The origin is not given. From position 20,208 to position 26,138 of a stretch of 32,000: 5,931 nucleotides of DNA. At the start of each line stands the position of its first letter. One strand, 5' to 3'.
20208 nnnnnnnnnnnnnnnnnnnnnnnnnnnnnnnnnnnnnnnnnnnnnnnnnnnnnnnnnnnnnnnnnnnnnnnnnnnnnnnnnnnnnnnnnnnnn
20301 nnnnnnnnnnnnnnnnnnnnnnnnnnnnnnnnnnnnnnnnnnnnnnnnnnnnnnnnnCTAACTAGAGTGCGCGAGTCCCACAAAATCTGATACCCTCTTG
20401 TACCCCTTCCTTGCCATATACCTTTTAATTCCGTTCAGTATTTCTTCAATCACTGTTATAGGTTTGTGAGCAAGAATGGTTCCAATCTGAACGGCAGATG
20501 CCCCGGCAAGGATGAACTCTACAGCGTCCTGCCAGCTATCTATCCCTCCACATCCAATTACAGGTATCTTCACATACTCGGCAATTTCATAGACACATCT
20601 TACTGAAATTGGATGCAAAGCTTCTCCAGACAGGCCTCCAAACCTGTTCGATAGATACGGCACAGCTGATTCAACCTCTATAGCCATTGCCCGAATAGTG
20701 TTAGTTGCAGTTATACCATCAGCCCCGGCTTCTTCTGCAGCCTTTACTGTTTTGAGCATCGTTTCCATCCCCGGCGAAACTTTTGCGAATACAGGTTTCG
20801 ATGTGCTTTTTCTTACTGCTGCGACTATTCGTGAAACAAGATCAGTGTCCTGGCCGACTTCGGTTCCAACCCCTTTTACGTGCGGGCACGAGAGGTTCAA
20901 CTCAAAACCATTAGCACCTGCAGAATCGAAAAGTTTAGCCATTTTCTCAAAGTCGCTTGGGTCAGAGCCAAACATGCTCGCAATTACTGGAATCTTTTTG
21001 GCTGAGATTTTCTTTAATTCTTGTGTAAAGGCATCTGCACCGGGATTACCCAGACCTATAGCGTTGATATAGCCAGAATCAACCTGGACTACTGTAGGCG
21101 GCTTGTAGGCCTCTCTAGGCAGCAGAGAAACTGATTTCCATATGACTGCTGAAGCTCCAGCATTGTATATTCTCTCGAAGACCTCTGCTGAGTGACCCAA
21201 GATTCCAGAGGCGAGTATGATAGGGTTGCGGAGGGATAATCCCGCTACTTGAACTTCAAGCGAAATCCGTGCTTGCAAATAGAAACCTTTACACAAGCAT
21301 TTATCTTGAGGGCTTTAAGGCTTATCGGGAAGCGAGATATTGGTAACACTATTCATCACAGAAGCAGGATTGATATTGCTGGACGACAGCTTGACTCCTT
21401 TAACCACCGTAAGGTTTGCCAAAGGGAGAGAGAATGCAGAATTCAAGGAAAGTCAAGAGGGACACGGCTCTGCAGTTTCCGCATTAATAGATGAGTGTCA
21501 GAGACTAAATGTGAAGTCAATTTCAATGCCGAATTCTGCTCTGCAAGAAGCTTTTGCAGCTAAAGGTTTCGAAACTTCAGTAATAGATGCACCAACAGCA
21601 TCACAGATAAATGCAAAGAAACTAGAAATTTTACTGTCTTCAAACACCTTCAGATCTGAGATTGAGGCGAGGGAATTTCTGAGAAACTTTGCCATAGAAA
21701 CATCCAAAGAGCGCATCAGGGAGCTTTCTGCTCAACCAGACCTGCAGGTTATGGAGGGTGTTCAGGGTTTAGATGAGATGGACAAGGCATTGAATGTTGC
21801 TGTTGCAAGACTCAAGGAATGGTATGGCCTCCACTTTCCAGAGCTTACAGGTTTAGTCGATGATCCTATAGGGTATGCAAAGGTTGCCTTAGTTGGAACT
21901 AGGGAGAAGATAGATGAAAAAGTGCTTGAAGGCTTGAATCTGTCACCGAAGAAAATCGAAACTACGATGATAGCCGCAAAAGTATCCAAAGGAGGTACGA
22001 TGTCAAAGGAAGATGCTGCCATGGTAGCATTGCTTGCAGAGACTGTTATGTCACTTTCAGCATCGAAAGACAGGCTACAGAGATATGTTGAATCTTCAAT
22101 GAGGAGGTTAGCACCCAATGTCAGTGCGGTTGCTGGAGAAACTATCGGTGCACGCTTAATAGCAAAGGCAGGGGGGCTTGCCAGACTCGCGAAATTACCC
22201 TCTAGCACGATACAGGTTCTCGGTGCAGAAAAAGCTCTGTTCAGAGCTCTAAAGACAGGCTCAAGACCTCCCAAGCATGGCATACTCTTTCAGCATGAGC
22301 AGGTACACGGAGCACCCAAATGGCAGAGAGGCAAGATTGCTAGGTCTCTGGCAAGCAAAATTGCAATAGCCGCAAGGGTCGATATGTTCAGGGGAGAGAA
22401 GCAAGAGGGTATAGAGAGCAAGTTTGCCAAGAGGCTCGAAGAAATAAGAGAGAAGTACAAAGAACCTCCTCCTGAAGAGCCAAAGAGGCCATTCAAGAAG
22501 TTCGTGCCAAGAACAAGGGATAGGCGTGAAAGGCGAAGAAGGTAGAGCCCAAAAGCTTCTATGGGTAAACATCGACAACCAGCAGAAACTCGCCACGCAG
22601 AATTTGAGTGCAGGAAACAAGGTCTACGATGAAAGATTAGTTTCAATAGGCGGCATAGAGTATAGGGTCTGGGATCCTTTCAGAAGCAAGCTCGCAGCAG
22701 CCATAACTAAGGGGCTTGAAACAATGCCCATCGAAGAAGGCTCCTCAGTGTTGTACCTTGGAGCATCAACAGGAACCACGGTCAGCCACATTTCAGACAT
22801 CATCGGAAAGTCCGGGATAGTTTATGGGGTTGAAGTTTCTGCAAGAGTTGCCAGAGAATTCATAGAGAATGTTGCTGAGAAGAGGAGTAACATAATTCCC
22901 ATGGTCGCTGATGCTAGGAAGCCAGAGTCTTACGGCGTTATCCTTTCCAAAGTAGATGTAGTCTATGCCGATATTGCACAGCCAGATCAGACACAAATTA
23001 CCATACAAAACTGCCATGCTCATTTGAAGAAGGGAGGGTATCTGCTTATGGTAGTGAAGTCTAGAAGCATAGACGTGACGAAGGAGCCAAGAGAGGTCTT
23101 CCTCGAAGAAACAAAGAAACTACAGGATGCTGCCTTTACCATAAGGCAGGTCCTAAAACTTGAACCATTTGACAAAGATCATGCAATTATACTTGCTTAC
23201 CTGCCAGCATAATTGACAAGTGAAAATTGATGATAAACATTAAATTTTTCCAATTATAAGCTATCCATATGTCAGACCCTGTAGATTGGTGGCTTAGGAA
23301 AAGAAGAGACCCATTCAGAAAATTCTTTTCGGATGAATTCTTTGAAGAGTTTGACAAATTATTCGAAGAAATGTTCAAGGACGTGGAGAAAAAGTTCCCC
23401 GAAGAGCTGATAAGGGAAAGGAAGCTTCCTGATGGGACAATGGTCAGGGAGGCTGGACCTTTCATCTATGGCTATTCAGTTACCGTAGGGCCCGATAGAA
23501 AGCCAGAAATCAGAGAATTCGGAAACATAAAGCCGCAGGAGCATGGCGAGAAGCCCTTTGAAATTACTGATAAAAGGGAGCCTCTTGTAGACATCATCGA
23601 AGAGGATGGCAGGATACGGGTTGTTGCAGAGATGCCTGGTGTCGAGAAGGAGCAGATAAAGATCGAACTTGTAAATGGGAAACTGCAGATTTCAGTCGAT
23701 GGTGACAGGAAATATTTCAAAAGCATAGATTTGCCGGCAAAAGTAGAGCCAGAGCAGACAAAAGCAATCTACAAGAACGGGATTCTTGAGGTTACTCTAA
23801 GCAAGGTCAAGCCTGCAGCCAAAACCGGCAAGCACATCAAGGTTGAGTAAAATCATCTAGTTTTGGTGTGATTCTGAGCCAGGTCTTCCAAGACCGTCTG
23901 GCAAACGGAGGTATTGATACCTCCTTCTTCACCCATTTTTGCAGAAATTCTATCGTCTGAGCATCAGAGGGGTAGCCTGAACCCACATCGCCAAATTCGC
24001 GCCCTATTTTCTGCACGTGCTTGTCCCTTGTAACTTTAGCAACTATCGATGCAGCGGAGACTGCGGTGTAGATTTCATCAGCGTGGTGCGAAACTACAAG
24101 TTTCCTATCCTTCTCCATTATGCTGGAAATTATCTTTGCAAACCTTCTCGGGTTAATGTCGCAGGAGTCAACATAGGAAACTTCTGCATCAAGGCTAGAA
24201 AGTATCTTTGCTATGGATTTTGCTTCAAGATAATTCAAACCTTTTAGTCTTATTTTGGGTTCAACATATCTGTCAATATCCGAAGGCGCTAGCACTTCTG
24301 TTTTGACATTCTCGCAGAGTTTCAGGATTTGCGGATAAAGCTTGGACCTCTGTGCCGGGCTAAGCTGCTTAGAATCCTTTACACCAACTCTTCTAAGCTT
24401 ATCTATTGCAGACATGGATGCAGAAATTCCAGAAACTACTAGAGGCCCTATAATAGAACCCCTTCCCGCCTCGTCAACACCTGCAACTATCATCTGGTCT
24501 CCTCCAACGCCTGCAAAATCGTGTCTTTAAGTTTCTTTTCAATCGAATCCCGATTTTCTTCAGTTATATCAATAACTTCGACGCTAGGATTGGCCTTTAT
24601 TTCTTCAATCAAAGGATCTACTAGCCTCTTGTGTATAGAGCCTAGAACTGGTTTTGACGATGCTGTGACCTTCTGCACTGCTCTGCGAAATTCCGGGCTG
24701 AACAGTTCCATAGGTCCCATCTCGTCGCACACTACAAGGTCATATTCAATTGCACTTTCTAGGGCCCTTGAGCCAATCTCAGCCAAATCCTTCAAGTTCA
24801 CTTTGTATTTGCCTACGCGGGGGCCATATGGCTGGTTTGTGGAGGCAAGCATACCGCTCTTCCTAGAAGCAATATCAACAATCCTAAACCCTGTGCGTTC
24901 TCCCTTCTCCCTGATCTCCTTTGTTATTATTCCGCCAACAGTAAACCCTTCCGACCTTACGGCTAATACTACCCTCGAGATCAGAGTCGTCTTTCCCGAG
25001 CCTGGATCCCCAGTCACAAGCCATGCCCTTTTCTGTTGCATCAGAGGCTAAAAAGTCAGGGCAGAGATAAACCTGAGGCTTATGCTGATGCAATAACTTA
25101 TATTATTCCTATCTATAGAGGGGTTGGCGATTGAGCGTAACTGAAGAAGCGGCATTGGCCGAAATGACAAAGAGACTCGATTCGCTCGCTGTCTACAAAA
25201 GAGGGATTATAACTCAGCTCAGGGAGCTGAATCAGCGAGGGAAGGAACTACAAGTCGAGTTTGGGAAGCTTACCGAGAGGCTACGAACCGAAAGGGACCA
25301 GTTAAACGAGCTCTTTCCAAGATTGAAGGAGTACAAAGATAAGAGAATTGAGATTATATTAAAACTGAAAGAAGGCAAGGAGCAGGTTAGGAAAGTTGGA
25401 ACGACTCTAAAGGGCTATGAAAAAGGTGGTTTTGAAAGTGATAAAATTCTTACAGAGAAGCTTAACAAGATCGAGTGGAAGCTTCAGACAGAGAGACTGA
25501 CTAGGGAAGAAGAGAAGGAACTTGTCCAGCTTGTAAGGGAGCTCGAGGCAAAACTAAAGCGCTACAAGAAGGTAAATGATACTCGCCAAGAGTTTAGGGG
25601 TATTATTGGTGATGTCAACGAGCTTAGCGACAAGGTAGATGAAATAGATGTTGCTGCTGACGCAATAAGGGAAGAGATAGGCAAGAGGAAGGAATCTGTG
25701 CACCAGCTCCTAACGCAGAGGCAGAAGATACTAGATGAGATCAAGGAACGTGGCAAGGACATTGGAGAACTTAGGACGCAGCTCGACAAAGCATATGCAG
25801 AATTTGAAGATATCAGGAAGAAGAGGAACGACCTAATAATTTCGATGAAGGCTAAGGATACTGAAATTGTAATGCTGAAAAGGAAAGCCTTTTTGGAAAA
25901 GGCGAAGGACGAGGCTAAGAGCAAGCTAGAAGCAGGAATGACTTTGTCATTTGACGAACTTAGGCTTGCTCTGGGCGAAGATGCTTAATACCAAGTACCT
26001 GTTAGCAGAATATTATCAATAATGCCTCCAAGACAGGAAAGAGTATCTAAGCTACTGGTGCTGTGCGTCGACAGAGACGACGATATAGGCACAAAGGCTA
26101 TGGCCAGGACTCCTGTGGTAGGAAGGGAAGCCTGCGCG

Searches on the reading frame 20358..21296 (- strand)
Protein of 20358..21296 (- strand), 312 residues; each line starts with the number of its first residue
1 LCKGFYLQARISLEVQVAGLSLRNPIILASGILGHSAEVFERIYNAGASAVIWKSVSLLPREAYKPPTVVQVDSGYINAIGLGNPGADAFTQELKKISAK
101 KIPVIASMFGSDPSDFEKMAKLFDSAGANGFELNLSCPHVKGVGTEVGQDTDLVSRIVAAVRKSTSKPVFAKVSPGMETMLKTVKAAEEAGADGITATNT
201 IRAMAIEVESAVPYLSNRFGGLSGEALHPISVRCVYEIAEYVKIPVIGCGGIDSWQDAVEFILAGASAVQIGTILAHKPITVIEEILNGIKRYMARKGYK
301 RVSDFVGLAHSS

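Call 26: search_protein_families(library=pfam, proteins=[window:20358-21296:-], max_evalue=0.001)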
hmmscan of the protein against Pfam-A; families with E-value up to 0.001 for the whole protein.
window:20358-21296:- (312 aa): 6 families
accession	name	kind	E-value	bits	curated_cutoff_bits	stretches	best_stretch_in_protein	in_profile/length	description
PF01180.27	DHO_dh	-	3.5e-69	233.6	27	1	13-294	2-291/291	Dihydroorotate dehydrogenase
PF01207.24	Dus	-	1e-14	54.8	20.4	1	100-283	52-225/311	Dihydrouridine synthase (Dus)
PF00977.27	His_biosynth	-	1.5e-06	28.2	23.6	1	230-287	60-116/228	Histidine biosynthesis protein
PF00478.31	IMPDH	-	9.1e-05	22.1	25.6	1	232-278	196-242/345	IMP dehydrogenase / GMP reductase domain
PF03060.21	NMO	-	9.6e-05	22.3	28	1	165-274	113-224/331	Nitronate monooxygenase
PF04481.18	DUF561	-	0.00055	19.6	21.6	0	232-290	175-230/243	Protein of unknown function (DUF561)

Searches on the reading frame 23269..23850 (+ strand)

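Call 27: search_protein_families(library=pfam, proteins=[window:23269-23850:+], max_evalue=0.001)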
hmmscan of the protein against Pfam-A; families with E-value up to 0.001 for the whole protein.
window:23269-23850:+ (193 aa): 3 families
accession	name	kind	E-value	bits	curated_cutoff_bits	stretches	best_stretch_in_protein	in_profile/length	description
PF00011.27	HSP20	-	1.1e-11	45.1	20.8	1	108-192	1-101/102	Hsp20/alpha crystallin family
PF17886.7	ArsA_HSP20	-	1.2e-05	25.2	22.5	1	113-176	1-62/63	HSP20-like domain found in ArsA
PF04969.22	CS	-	0.00061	21.2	21.3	0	116-179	12-78/78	CS domain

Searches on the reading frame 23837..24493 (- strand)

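Call 27: search_protein_families(library=pfam, proteins=[window:23837-24493:-], max_evalue=0.001)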
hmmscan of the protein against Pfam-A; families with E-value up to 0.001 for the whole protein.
window:23837-24493:- (218 aa): 1 family
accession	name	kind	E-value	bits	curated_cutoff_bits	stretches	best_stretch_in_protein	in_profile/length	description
PF01351.25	RNase_HII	-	1.6e-45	155.9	25.8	1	4-204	1-198/199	Ribonuclease HII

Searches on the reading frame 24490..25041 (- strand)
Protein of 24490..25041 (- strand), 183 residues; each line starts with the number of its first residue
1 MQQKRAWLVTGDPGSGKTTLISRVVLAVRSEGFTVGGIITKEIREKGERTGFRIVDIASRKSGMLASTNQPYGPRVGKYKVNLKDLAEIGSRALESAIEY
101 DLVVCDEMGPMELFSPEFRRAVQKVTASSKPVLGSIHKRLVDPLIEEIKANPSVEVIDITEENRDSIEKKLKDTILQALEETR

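Call 27: search_protein_families(library=pfam, proteins=[window:24490-25041:-], max_evalue=0.001)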
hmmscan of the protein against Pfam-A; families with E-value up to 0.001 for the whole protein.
window:24490-25041:- (183 aa): 8 families
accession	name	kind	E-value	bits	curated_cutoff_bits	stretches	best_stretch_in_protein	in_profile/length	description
PF03266.21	NTPase_1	-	8.6e-54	182.3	23.9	1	8-170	3-166/168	NTPase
PF10649.15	DUF2478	-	5.7e-07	29.7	22.3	1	9-142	4-136/159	Protein of unknown function (DUF2478)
PF20720.3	nSTAND3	-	0.00011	22.3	27.2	1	2-38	15-49/155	Novel STAND NTPase 3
PF13604.12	AAA_30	-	0.00015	22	27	1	3-40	17-54/191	AAA domain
PF13245.12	AAA_19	-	0.00032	21.3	25.1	1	3-112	10-103/134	AAA domain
PF13191.12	AAA_16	-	0.00049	21.1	32.6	1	4-32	24-52/167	AAA ATPase domain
PF13401.12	AAA_22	-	0.0006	20.6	27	1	3-35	4-33/130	AAA domain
PF24883.2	NPHP3_N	-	0.00084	20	24.8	0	4-35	22-53/164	Nephrocystin 3, N-terminal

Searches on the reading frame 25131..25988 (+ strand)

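Call 27: search_protein_families(library=pfam, proteins=[window:25131-25988:+], max_evalue=0.001)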
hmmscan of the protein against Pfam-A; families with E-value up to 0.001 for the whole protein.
window:25131-25988:+ (285 aa): 1 family
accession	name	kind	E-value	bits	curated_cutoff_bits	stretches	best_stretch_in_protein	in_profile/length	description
PF04849.18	HAP1_N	-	2.4e-05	24.1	33.9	1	17-88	229-303/307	HAP1 N-terminal conserved region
